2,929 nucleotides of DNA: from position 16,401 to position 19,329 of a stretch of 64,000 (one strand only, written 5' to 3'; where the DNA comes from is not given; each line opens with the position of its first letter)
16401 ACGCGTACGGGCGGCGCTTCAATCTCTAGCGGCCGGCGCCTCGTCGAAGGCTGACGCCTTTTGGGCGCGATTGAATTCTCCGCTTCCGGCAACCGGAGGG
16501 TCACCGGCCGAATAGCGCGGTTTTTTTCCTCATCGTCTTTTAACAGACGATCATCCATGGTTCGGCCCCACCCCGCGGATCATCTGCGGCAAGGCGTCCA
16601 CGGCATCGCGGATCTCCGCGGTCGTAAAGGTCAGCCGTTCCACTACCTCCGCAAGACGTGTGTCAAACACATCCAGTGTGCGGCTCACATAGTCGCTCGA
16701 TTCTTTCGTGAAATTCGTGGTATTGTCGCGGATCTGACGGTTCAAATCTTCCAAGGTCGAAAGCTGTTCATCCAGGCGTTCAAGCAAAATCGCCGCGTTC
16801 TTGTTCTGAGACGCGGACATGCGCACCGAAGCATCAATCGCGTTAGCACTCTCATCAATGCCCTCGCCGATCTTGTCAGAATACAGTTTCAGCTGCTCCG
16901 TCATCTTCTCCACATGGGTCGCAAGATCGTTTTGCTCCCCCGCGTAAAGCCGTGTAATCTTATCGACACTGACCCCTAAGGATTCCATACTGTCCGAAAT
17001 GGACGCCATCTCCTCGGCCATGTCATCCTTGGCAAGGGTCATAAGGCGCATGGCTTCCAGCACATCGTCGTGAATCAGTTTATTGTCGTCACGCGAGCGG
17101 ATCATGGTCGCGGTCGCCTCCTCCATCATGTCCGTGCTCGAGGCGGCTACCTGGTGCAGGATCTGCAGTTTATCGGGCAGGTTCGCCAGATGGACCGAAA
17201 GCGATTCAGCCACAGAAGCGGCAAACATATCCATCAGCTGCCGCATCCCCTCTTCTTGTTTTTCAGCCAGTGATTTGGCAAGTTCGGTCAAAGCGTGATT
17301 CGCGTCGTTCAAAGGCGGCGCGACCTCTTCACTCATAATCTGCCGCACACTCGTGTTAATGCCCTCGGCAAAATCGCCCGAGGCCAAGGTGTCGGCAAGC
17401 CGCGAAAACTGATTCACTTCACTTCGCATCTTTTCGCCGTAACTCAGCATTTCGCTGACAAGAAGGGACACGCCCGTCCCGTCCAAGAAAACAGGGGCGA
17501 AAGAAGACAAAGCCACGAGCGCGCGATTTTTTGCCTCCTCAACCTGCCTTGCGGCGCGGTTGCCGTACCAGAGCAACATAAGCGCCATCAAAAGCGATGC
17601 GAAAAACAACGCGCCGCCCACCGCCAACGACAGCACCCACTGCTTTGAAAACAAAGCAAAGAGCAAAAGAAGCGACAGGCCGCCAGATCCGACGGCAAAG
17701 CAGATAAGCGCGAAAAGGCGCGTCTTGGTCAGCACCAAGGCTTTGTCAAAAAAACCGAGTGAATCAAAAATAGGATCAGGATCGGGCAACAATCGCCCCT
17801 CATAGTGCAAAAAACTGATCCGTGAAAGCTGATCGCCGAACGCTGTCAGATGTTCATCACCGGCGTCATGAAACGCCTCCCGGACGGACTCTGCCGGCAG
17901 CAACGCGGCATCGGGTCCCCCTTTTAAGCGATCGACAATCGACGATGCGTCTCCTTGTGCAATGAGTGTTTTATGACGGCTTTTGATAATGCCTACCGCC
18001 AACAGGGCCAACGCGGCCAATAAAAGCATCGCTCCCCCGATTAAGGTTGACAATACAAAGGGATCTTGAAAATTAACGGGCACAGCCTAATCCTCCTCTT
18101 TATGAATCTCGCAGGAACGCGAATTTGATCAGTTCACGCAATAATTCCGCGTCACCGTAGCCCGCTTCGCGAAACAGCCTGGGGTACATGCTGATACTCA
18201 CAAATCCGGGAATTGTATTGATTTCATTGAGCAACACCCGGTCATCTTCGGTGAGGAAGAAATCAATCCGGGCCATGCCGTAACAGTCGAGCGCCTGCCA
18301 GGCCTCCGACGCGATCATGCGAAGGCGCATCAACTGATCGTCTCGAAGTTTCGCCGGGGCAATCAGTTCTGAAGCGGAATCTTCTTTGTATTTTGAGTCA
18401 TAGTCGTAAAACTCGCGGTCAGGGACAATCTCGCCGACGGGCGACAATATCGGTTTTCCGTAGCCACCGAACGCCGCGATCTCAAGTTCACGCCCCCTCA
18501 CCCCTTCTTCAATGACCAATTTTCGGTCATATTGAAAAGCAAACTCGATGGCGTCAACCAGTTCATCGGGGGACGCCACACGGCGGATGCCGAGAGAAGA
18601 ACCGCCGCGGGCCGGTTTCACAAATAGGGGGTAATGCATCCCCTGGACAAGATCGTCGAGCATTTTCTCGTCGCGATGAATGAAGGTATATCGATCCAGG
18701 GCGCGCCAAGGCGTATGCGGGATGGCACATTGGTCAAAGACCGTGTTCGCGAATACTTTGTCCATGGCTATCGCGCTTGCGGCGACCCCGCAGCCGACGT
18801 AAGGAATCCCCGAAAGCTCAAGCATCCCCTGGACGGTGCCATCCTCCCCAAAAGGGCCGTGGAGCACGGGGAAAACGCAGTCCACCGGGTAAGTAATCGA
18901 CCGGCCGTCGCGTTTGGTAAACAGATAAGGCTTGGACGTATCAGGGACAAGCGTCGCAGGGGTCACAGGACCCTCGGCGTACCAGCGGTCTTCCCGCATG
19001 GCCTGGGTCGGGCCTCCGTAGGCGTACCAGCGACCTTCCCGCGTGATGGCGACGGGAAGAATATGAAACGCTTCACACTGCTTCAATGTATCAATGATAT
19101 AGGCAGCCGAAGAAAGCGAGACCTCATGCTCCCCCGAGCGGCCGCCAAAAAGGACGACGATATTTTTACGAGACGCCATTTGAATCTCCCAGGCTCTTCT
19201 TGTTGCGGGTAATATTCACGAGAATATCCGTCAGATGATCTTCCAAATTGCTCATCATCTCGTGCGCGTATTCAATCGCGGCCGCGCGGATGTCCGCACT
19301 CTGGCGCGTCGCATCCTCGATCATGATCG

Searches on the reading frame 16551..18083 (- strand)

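Call 64: search_protein_families(library=pfam, proteins=[window:16551-18083:-], max_evalue=0.001)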
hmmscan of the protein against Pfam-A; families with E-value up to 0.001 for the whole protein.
window:16551-18083:- (510 aa): 1 family
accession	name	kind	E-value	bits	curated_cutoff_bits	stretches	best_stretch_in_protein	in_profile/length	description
PF04849.18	HAP1_N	-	9.3e-05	22.2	33.9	1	384-467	115-197/307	HAP1 N-terminal conserved region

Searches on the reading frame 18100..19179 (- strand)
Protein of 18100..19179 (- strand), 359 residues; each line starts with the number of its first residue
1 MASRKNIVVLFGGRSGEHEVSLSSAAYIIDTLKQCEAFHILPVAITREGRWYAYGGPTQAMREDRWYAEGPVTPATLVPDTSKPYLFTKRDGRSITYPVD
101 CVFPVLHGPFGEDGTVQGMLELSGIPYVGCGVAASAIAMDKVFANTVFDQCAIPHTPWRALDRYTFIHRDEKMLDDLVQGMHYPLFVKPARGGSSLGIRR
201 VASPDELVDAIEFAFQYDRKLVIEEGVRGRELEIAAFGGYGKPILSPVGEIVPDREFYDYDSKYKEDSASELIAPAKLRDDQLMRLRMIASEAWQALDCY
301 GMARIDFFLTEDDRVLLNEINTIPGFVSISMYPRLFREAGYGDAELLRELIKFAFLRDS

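Call 64: search_protein_families(library=pfam, proteins=[window:18100-19179:-], max_evalue=0.001)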
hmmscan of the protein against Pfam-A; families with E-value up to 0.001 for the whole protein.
window:18100-19179:- (359 aa): 4 families
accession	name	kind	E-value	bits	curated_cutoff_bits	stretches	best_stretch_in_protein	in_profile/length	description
PF07478.18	Dala_Dala_lig_C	-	1.2e-62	211.5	24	1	148-352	2-204/204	D-ala D-ala ligase C-terminus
PF01820.27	Dala_Dala_lig_N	-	1.3e-33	116.5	34.6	1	6-130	1-121/121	D-ala D-ala ligase N-terminus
PF02222.28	ATP-grasp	-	3.6e-12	46.7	27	1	162-321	11-160/179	ATP-grasp domain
PF02786.22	CPSase_L_D2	-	0.00011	22.3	19.8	0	176-322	32-178/211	Carbamoyl-phosphate synthase L chain, ATP binding domain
